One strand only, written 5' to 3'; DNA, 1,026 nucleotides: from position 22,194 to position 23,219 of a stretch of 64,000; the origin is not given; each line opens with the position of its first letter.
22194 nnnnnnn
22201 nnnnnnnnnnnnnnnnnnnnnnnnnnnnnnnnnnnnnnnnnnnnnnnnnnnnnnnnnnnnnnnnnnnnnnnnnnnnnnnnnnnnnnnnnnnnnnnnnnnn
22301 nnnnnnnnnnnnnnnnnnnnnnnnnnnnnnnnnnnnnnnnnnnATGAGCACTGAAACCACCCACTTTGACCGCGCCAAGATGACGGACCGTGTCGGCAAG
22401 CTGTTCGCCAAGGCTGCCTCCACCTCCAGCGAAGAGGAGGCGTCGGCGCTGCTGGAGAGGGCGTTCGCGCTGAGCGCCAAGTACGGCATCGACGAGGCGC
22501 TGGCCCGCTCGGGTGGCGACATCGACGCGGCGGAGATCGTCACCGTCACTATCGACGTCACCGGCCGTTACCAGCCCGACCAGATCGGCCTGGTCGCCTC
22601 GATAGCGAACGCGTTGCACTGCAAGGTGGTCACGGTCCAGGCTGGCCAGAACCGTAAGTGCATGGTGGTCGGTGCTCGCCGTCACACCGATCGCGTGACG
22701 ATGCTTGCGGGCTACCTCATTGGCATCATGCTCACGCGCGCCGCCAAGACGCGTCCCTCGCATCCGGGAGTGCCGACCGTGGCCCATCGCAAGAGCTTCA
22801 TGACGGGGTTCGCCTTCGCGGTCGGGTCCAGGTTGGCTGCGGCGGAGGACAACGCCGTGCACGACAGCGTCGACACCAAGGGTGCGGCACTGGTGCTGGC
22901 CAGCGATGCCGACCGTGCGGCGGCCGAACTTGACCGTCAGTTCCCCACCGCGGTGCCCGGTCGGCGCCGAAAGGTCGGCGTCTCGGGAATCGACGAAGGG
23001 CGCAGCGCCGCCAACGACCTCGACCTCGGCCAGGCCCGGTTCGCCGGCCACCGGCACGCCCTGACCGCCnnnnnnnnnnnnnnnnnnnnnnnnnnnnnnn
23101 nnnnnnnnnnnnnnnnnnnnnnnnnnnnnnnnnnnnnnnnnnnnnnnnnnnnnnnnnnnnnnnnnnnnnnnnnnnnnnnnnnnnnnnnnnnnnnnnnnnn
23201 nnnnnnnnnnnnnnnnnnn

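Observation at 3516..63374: About 30 co-oriented copies of a rigid two-block promoter-like motif (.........-N17-ASRGTG) upstream of small ORFs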

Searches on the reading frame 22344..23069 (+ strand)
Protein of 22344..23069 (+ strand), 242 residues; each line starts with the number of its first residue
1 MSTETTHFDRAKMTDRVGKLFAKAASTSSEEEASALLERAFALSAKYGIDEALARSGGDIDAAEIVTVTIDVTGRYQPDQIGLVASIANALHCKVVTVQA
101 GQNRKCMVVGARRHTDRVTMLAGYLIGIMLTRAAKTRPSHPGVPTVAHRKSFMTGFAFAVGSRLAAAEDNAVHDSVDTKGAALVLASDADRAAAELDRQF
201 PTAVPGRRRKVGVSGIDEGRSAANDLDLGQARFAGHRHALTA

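Call 71: search_protein_families(library=phrogs, proteins=[window:22344-23069:+], max_evalue=0.001)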
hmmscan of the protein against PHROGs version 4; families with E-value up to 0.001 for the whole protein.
window:22344-23069:+ (242 aa): 1 family
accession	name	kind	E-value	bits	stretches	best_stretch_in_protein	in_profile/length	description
phrog_421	-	unknown function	2e-36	126.7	1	9-239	5-237/241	unknown function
